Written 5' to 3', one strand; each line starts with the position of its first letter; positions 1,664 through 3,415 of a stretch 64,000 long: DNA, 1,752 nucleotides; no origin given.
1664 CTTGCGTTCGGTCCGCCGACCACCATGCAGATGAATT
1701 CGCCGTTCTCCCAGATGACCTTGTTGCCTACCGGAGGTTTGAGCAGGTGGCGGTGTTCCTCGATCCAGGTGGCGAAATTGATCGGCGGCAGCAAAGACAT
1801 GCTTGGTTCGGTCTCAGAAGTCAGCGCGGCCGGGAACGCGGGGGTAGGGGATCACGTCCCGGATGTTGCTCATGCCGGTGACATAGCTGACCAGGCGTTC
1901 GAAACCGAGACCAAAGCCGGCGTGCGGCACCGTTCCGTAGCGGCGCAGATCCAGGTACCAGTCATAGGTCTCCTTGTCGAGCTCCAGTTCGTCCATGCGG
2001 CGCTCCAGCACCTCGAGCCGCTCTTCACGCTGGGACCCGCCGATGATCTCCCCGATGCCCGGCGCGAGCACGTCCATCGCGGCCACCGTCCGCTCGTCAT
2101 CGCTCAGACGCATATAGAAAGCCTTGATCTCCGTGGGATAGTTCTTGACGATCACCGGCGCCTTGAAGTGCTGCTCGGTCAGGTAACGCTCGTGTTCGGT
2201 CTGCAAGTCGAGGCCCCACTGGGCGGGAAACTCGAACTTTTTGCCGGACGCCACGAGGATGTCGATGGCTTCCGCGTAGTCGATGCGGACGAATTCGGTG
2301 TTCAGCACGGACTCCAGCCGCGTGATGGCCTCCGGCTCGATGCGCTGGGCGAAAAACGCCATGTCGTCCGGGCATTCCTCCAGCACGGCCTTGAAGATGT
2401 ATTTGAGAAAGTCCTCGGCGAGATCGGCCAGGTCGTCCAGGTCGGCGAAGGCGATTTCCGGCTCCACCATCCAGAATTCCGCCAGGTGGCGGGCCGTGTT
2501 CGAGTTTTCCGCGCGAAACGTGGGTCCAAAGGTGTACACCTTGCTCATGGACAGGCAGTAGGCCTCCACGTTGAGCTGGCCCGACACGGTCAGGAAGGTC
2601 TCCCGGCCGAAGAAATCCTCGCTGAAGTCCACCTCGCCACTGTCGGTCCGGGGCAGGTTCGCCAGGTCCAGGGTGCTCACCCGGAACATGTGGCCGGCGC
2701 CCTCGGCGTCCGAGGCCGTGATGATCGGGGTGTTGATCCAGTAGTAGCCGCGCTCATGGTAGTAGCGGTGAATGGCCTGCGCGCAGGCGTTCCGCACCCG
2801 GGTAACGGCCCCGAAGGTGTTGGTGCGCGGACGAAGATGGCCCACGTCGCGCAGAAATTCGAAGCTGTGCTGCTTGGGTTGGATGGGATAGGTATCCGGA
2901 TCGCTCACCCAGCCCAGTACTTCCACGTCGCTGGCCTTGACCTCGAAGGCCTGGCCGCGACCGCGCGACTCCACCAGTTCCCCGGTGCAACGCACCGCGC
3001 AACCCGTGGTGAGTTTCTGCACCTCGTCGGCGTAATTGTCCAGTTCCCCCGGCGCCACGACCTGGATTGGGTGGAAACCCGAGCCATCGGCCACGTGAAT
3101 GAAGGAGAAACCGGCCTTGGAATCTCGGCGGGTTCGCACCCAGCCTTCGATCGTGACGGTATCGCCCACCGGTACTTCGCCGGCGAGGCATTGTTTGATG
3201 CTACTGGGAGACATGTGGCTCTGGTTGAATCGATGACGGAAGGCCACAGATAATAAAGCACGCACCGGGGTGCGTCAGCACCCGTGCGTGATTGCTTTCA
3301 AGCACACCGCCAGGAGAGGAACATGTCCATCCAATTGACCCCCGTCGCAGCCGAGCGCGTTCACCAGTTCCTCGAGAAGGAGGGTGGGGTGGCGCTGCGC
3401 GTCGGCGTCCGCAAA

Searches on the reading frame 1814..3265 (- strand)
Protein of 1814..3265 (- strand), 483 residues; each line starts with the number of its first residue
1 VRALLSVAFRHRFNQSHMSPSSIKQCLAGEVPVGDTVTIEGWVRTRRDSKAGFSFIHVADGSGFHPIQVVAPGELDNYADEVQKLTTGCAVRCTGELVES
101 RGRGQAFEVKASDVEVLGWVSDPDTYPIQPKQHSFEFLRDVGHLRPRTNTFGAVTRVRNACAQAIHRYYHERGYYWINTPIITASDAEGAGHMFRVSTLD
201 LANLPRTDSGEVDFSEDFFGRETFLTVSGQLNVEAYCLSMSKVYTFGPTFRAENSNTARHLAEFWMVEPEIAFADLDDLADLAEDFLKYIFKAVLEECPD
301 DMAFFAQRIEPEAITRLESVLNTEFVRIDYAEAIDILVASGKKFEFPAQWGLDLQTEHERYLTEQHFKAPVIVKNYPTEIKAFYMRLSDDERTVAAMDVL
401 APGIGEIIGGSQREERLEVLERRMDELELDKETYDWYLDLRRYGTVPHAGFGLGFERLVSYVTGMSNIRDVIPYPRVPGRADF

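Call 12: find_related_loci(query=window:1814-3265:-, collection=genome_contigs, flank=6000)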
Query window:1814-3265:- (483 aa) in genome_contigs; peptide patterns used: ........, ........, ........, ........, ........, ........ (x = any residue, [..] = any of these).
600 stretches matched a pattern (row limit reached: there are more); 600 encode a relative of the query (tblastn E <= 1e-3); the best 80 are kept; 80 distinct loci.
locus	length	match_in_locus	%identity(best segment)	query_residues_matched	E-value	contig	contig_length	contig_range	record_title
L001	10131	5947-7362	77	12-483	0e+0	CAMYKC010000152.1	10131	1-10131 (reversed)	MAG: uncultured Xanthomonadales bacterium isolate FCS_Gamma_101 genome assembly, contig: scaffold_7753, whole genome sho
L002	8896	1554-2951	74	18-483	0e+0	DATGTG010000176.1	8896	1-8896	MAG TPA_asm: Wenzhouxiangella sp. isolate SMAG_U10497 k141_69428, whole genome shotgun sequence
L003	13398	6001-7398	73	18-483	0e+0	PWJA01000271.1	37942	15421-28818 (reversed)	MAG: Gammaproteobacteria bacterium isolate CSSed10_13m CS-Sed10-C1206, whole genome shotgun sequence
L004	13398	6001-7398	73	18-483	0e+0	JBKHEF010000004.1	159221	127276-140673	MAG: Wenzhouxiangella sp. isolate D1M05_10 NODE_8_length_159221_cov_18.460727, whole genome shotgun sequence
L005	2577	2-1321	75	44-483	0e+0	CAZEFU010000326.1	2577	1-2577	MAG TPA_asm: uncultured Wenzhouxiangellaceae bacterium isolate SRP128015_co1_175 genome assembly, contig: NODE_82542_len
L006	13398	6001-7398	72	18-483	0e+0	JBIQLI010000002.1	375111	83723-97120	MAG: Lysobacter sp. isolate mag.8g NODE_17_length_375111, whole genome shotgun sequence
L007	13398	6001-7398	72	18-483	0e+0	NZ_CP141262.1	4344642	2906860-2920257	Luteimonas sp. R10 chromosome, complete genome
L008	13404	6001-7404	70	16-483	0e+0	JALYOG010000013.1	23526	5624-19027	MAG: Pseudomonadota bacterium isolate MDV bin5 SD1454-56_k127_2017411, whole genome shotgun sequence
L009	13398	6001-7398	70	18-483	0e+0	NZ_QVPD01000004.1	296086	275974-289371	Cognatiluteimonas weifangensis strain WF-2 LB2_Scf_4, whole genome shotgun sequence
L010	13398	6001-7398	71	18-483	0e+0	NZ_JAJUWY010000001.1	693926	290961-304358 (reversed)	Lysobacter sp. GX 14042 1, whole genome shotgun sequence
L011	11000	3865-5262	69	18-483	0e+0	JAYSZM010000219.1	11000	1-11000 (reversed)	MAG: Lysobacterales bacterium isolate GFS_13630 GFS_13630_218, whole genome shotgun sequence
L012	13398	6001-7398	70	18-483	0e+0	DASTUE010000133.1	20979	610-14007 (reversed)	MAG TPA_asm: Lysobacter sp. isolate SMAG_U2324 k141_1159926, whole genome shotgun sequence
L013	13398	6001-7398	70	18-483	0e+0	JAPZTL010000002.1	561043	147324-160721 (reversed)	MAG: Silanimonas sp. isolate LE19-98.1A c_000000004424, whole genome shotgun sequence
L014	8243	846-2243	70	18-483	0e+0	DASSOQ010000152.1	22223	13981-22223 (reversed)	MAG TPA_asm: Rhodanobacteraceae bacterium isolate SMAG_U1256 k141_495253, whole genome shotgun sequence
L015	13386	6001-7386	70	18-479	0e+0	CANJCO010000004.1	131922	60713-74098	MAG: Myxococcales bacterium isolate RH-23may17-1049 genome assembly, contig: RH-23may17-C815, whole genome shotgun seque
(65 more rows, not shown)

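Call 20: find_homologous_proteins(query=window:1814-3265:-, max_evalue=1e-100)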
Query window:1814-3265:- (483 aa): 8000 proteins with E <= 1e-100 among 8000 candidates; the best 120 are listed.
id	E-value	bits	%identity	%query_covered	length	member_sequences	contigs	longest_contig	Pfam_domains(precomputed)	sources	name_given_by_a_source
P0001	0.0e+0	1077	100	96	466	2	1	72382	PF01336.32,PF00152.26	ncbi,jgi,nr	ncbi:MAG: asparagine--tRNA ligase [Xanthomonadales bacterium]|jgi:asparaginyl-tRNA synthetase|nr:asp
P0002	0.0e+0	1037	92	100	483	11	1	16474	PF01336.32,PF00152.26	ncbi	-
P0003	2.1e-295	998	91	96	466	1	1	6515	PF01336.32,PF00152.26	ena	-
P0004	1.6e-293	992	90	96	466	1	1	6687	PF01336.32,PF00152.26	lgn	-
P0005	1.0e-290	982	89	96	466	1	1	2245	PF01336.32,PF00152.26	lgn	-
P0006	3.1e-290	981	90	96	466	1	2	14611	PF01336.32,PF00152.26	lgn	-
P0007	1.7e-288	975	89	96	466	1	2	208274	PF01336.32,PF00152.26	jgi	-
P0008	5.8e-286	967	88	96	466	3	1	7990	PF01336.32,PF00152.26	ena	-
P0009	1.7e-282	955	86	96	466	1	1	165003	PF01336.32,PF00152.26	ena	-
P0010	3.1e-282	954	87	96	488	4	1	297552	PF01336.32,PF00152.26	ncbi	-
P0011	9.2e-281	950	86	96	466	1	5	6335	PF01336.32,PF00152.26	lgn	-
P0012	2.3e-280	948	86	96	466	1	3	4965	PF01336.32,PF00152.26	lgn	-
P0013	4.0e-280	948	87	96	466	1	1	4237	PF01336.32,PF00152.26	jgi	jgi:asparaginyl-tRNA synthetase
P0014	1.6e-279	945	86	96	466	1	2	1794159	PF01336.32,PF00152.26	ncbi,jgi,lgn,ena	-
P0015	1.4e-278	942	86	96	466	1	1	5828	PF01336.32,PF00152.26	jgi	jgi:asparaginyl-tRNA synthetase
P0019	5.0e-276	934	85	96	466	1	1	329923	PF01336.32,PF00152.26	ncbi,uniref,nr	ncbi:asparagine--tRNA ligase [Marinihelvus fidelis]|uniref:Asparagine--tRNA ligase n=1 Tax=Marinihel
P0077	3.3e-262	888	81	96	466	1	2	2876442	PF01336.32,PF00152.26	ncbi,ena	-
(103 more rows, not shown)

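Call 21: find_encoding_contigs(protein=P0002, flank=5000, max_places=2)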
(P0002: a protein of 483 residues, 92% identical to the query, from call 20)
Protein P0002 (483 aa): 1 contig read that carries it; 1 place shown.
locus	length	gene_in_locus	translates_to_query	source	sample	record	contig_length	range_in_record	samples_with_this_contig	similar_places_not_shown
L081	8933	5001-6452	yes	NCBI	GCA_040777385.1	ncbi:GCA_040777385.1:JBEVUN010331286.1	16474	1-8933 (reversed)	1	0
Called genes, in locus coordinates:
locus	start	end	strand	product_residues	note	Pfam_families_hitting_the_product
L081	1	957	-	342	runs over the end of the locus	PF13367:PrsW-protease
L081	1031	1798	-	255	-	-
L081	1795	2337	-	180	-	PF07638:Sigma70_ECF (weak), PF04542:Sigma70_r2, PF08281:Sigma70_r4_2, PF04545:Sigma70_r4, PF25787:HTH_SB (weak)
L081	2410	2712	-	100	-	PF01740:STAS, PF13466:STAS_2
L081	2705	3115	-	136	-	PF13581:HATPase_c_2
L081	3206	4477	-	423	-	PF01590:GAF, PF13185:GAF_2, PF07228:SpoIIE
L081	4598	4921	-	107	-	PF01521:Fe-S_biosyn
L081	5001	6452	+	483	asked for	PF01336:tRNA_anti-codon, PF00152:tRNA-synt_2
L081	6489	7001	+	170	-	PF06052:3-HAO, PF07883:Cupin_2 (weak)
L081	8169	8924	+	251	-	PF20112:DUF6502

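Call 22: find_encoding_contigs(protein=P0007, flank=5000, max_places=2)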
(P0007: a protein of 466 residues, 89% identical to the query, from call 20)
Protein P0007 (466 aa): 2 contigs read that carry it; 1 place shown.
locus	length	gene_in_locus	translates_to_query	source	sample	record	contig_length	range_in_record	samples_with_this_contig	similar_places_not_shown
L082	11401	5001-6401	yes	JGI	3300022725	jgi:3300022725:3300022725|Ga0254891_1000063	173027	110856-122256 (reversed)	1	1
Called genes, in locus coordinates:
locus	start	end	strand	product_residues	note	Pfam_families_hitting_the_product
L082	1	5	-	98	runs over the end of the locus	PF13670:PepSY_2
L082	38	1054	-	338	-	PF13367:PrsW-protease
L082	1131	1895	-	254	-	-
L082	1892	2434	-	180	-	PF07638:Sigma70_ECF (weak), PF04542:Sigma70_r2, PF08281:Sigma70_r4_2, PF04545:Sigma70_r4, PF25787:HTH_SB (faint)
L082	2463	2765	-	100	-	PF01740:STAS, PF13466:STAS_2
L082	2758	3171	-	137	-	PF13581:HATPase_c_2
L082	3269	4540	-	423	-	PF13185:GAF_2, PF07228:SpoIIE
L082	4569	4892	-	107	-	PF01521:Fe-S_biosyn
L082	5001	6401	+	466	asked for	PF01336:tRNA_anti-codon, PF00152:tRNA-synt_2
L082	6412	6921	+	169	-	PF06052:3-HAO, PF07883:Cupin_2 (weak)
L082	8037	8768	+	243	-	PF20112:DUF6502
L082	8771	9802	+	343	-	-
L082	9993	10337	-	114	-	PF11969:DcpS_C, PF01230:HIT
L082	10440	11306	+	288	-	PF12833:HTH_18, PF01035:DNA_binding_1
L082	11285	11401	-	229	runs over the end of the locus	PF00106:adh_short, PF08659:KR, PF13561:adh_short_C2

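Call 23: find_encoding_contigs(protein=P0019, flank=5000, max_places=2)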
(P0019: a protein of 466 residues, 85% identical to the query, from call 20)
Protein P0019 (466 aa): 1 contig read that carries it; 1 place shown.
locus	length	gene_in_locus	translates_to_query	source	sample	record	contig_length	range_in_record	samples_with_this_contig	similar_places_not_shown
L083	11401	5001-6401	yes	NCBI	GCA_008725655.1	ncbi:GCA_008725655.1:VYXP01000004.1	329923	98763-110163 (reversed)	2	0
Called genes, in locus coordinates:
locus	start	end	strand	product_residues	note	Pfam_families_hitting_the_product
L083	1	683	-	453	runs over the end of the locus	PF18073:Zn_ribbon_LapB, PF00154:RecA_N (weak), PF13191:AAA_16 (weak), PF13481:AAA_25, PF23442:DUF7125, PF06745:ATPase, PF13401:AAA_22 (weak), PF13541:ChlI, +1 more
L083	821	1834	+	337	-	PF00158:Sigma54_activat, PF14532:Sigma54_activ_2, PF07728:AAA_5 (faint), PF25601:AAA_lid_14, PF02954:HTH_8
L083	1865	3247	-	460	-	PF00772:DnaB, PF03796:DnaB_C, PF06745:ATPase (weak), PF13481:AAA_25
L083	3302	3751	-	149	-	PF01281:Ribosomal_L9_N, PF03948:Ribosomal_L9_C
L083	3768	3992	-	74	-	PF01084:Ribosomal_S18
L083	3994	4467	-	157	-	PF01250:Ribosomal_S6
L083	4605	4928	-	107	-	PF01521:Fe-S_biosyn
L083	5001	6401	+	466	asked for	PF01336:tRNA_anti-codon, PF00152:tRNA-synt_2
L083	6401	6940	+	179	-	PF06052:3-HAO, PF07883:Cupin_2 (faint)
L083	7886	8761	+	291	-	PF20112:DUF6502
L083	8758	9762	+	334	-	-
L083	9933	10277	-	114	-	PF11969:DcpS_C, PF01230:HIT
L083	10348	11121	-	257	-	PF00106:adh_short, PF08659:KR (weak), PF13561:adh_short_C2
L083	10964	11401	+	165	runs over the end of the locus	PF09723:Zn_ribbon_8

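Call 24: find_encoding_contigs(protein=P0009, flank=5000, max_places=1)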
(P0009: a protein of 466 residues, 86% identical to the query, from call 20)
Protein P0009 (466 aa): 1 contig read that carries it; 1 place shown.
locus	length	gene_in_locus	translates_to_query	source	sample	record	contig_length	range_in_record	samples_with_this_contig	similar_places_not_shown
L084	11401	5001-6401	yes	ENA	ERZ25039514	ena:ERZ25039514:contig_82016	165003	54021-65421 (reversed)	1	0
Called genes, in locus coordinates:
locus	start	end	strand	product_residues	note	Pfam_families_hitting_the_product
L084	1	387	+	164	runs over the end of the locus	-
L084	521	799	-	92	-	PF00842:Ala_racemase_C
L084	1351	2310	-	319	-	PF03796:DnaB_C, PF13481:AAA_25 (weak), PF01168:Ala_racemase_N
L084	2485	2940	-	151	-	PF00772:DnaB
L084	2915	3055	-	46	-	PF00772:DnaB (weak)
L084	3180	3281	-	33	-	-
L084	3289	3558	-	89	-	PF03948:Ribosomal_L9_C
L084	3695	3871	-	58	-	PF01084:Ribosomal_S18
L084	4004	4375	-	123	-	PF01250:Ribosomal_S6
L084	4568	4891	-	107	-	PF01521:Fe-S_biosyn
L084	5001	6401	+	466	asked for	PF01336:tRNA_anti-codon, PF00152:tRNA-synt_2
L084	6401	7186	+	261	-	PF00106:adh_short, PF13561:adh_short_C2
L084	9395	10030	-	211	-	-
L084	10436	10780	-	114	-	PF11969:DcpS_C, PF01230:HIT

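Call 25: find_encoding_contigs(protein=P0010, flank=5000, max_places=1)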
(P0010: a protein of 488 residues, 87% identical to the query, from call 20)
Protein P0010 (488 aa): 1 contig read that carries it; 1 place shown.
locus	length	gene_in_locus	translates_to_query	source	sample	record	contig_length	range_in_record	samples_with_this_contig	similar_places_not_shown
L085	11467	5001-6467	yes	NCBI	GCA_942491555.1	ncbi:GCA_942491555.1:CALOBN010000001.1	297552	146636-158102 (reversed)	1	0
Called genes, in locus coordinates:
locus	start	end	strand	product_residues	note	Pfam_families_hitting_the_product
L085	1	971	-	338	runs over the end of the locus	PF13367:PrsW-protease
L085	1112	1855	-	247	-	-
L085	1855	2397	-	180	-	PF07638:Sigma70_ECF (weak), PF04542:Sigma70_r2, PF08281:Sigma70_r4_2, PF04545:Sigma70_r4, PF25787:HTH_SB (weak)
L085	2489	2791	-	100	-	PF01740:STAS, PF13466:STAS_2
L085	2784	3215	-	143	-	PF13581:HATPase_c_2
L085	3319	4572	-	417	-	PF01590:GAF, PF13185:GAF_2, PF07228:SpoIIE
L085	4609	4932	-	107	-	PF01521:Fe-S_biosyn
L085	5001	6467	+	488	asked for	PF01336:tRNA_anti-codon, PF00152:tRNA-synt_2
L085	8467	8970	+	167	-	-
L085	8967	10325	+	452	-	-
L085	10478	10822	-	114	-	PF11969:DcpS_C, PF01230:HIT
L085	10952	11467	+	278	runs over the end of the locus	PF00165:HTH_AraC (faint), PF12833:HTH_18, PF01035:DNA_binding_1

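Call 26: find_encoding_contigs(protein=P0014, flank=5000, max_places=1)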
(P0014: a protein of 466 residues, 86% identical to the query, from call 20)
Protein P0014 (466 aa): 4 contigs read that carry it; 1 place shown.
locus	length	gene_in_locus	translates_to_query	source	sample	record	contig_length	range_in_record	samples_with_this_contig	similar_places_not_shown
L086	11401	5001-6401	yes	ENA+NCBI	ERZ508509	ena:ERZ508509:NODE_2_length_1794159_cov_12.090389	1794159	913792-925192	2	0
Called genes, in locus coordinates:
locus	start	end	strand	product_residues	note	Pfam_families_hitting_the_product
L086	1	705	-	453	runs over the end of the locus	PF18073:Zn_ribbon_LapB, PF13191:AAA_16 (weak), PF13481:AAA_25, PF23442:DUF7125, PF03796:DnaB_C (faint), PF06745:ATPase, PF13541:ChlI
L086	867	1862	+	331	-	PF00158:Sigma54_activat, PF14532:Sigma54_activ_2, PF07728:AAA_5 (weak), PF25601:AAA_lid_14, PF02954:HTH_8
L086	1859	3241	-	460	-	PF00772:DnaB, PF03796:DnaB_C, PF06745:ATPase (faint), PF13481:AAA_25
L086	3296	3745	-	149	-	PF01281:Ribosomal_L9_N, PF03948:Ribosomal_L9_C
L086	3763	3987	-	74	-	PF01084:Ribosomal_S18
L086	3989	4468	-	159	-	PF01250:Ribosomal_S6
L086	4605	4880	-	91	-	PF01521:Fe-S_biosyn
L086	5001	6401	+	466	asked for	PF01336:tRNA_anti-codon, PF00152:tRNA-synt_2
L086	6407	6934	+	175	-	PF06052:3-HAO, PF07883:Cupin_2 (weak)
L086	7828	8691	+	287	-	PF20112:DUF6502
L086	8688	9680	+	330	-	-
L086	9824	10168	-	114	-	PF11969:DcpS_C, PF01230:HIT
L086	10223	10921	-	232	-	PF00106:adh_short, PF08659:KR, PF13561:adh_short_C2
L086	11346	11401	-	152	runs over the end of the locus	PF03843:Slp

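Call 27: find_encoding_contigs(protein=P0077, flank=5000, max_places=1)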
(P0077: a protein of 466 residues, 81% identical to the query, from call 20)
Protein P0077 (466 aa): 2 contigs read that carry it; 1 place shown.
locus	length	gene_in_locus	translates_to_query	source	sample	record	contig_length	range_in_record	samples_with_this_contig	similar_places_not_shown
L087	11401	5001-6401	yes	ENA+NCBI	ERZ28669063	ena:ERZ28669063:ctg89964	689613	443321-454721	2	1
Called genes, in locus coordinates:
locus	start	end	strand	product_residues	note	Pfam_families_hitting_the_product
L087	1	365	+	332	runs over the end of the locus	PF00158:Sigma54_activat, PF14532:Sigma54_activ_2, PF01078:Mg_chelatase (faint), PF07728:AAA_5 (weak), PF25601:AAA_lid_14, PF02954:HTH_8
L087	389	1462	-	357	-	PF01168:Ala_racemase_N, PF00842:Ala_racemase_C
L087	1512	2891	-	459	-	PF00772:DnaB, PF03796:DnaB_C, PF13481:AAA_25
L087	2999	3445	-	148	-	PF01281:Ribosomal_L9_N, PF03948:Ribosomal_L9_C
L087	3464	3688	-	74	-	PF01084:Ribosomal_S18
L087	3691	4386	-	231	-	PF01250:Ribosomal_S6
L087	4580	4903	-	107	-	PF01521:Fe-S_biosyn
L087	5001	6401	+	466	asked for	PF01336:tRNA_anti-codon, PF00152:tRNA-synt_2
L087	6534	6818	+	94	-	-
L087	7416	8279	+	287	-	PF20112:DUF6502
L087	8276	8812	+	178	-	-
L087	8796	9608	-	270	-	PF13276:HTH_21 (weak), PF00665:rve, PF13683:rve_3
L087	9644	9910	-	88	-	PF01527:HTH_Tnp_1, PF13384:HTH_23, PF13518:HTH_28 (weak)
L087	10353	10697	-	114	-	PF11969:DcpS_C, PF01230:HIT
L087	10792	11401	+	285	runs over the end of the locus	PF00165:HTH_AraC (weak), PF12833:HTH_18, PF01035:DNA_binding_1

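Call 53: search_protein_families(library=pfam, proteins=[L083:7886-8758:+, L083:8758-9759:+, L087:7416-8276:+], max_evalue=0.1)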
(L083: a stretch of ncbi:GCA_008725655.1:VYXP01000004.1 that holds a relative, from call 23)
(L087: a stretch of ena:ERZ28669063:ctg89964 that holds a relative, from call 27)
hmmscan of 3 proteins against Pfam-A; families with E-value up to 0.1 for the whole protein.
L083:7886-8758:+ (291 aa): 1 family
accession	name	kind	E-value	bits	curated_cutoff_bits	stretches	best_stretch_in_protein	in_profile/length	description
PF20112.4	DUF6502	-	3e-17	62.8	27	1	24-280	5-262/268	Family of unknown function (DUF6502)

L083:8758-9759:+ (334 aa): 0 families

L087:7416-8276:+ (287 aa): 1 family
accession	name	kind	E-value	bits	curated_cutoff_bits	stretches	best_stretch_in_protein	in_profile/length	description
PF20112.4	DUF6502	-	4e-13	49.3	27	1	26-275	11-261/268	Family of unknown function (DUF6502)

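Call 54: search_solved_structures(query=L083:7886-8758:+, max_evalue=10, show_alignments=2)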
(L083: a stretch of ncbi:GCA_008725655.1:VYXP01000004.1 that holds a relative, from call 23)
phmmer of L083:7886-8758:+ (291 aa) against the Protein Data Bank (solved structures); distinct sequences matched with E-value up to 10: 3.
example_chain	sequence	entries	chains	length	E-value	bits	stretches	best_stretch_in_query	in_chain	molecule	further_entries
7rdr_A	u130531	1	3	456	0.00048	22.9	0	158-209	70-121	Circular tendon repeat protein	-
8itp_D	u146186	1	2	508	0.72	12.5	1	200-278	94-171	Ubiquitin carboxyl-terminal hydrolase 47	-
8itn_A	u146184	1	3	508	1.1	11.9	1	203-278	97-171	Ubiquitin carboxyl-terminal hydrolase 47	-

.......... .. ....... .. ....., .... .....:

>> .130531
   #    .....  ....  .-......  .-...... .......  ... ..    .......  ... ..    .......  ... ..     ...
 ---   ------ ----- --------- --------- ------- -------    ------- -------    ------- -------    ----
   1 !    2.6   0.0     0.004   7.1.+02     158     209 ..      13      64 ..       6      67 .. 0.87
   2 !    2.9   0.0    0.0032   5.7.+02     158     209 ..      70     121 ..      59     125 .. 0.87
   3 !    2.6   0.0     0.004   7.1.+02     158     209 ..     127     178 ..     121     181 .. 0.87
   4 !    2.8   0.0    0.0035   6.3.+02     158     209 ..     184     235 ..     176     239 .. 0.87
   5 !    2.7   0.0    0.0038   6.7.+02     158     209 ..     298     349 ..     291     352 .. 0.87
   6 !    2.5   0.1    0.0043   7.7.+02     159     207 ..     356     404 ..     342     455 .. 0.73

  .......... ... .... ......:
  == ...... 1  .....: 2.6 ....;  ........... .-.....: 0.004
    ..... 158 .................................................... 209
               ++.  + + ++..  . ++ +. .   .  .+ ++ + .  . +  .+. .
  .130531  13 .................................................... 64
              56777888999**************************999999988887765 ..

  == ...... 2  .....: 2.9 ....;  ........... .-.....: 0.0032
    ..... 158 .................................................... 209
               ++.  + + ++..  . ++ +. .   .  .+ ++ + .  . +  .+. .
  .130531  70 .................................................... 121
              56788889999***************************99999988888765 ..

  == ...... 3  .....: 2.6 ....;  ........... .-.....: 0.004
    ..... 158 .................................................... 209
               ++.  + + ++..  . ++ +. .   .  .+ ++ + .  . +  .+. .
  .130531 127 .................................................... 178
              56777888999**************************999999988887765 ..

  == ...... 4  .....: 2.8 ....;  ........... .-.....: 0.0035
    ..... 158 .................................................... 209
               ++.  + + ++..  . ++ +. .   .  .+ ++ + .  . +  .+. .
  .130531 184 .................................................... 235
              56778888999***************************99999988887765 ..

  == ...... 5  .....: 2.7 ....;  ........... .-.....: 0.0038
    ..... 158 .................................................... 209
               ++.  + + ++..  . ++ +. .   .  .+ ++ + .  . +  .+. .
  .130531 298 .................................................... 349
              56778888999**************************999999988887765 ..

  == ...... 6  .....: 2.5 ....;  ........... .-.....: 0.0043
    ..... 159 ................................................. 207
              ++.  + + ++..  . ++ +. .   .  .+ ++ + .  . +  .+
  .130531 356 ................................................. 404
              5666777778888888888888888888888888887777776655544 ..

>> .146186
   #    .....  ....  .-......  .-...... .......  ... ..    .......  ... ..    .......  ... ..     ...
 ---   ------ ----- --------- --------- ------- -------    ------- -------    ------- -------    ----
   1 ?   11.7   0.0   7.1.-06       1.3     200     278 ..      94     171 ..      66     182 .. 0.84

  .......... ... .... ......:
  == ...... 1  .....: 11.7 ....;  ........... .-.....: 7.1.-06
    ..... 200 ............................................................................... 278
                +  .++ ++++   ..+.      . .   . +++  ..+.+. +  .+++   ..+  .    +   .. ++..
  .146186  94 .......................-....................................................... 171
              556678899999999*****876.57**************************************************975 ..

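Call 57: find_homologous_proteins(query=L083:7886-8758:+, max_evalue=0.00001)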
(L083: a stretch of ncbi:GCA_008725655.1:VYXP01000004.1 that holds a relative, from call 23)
Query L083:7886-8758:+ (291 aa): 838 proteins with E <= 0.00001 among 2431 candidates; the best 120 are listed.
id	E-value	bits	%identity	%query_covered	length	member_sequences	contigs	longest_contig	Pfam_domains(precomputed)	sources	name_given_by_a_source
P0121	1.6e-169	581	91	99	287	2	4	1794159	PF20112.5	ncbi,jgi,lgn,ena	-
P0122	2.4e-143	495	78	98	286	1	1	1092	PF20112.5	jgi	jgi:hypothetical protein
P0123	3.9e-140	484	77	95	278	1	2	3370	PF20112.5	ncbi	-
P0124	6.8e-139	480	73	99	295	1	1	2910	PF20112.5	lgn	-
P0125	5.7e-138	477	73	98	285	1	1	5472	PF20112.5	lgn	-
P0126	1.6e-137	476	75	97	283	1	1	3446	PF20112.5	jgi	jgi:hypothetical protein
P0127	3.6e-137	474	77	96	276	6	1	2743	PF20112.5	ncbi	-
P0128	2.1e-134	465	71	98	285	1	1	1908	PF20112.5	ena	-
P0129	5.5e-130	451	79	87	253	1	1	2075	PF20112.5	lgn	-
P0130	1.4e-128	446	77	87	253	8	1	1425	PF20112.5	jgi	jgi:hypothetical protein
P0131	1.1e-127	443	71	95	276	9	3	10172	PF20112.5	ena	-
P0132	3.5e-126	438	79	84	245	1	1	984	PF20112.5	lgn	-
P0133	5.5e-126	438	78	84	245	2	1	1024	PF20112.5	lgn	-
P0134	2.9e-125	435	71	95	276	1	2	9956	PF20112.5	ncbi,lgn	-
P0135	3.6e-125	435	68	97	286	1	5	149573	PF20112.5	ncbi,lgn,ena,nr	ncbi:MAG: hypothetical protein GTN86_01885 [Xanthomonadales bacterium]|nr:hypothetical protein [Xant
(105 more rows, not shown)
